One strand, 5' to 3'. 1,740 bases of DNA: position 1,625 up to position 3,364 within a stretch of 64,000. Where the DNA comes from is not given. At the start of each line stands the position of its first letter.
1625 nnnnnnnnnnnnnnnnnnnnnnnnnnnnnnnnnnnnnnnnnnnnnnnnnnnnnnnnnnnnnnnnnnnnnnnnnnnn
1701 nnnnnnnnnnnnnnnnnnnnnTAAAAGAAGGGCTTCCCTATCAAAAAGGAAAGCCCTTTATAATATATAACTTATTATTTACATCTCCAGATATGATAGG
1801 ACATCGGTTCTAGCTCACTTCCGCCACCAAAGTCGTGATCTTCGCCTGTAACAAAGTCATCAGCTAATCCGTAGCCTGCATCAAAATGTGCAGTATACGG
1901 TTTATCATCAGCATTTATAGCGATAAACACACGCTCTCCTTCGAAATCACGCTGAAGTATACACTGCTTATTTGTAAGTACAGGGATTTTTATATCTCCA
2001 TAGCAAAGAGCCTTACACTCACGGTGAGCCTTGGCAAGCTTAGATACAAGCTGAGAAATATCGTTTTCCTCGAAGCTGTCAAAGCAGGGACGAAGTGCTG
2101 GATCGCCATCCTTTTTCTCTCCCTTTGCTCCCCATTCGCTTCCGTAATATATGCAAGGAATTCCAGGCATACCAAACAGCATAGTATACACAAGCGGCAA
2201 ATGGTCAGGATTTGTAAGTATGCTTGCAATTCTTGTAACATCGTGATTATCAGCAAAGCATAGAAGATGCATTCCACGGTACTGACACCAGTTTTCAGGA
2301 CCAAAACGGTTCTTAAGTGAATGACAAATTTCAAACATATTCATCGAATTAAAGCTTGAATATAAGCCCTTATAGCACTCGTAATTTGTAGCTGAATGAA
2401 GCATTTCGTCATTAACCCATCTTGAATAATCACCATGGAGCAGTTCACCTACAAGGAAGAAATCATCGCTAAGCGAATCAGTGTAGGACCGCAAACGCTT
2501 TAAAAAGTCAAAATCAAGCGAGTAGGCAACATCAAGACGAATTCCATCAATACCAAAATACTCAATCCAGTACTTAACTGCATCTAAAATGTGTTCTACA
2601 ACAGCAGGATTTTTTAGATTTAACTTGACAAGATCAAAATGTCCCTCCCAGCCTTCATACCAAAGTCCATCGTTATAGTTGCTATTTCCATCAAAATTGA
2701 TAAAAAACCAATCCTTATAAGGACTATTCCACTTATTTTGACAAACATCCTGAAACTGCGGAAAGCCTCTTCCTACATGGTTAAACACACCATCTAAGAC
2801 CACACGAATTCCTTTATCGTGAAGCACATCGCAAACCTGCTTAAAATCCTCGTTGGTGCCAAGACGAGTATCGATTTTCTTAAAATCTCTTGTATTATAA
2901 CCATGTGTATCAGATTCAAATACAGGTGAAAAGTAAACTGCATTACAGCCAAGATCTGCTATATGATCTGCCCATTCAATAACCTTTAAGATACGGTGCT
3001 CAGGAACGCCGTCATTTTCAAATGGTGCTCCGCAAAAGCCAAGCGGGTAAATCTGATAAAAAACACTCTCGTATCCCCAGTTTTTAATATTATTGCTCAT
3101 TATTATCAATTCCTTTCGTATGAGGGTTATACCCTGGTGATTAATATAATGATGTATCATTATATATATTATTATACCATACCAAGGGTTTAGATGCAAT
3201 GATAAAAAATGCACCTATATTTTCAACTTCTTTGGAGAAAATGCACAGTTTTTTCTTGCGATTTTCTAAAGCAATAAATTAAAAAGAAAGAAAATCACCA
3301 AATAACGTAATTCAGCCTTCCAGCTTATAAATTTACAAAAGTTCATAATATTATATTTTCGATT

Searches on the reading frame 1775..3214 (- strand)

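Call 91: search_protein_families(library=pfam, proteins=[window:1775-3214:-], max_evalue=0.00001)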
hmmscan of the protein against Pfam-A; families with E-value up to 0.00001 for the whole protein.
window:1775-3214:- (479 aa): 1 family
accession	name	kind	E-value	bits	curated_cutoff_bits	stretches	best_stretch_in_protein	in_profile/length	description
PF00128.31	Alpha-amylase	-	1.9e-52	179.5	22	1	78-367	21-360/446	Alpha amylase, catalytic domain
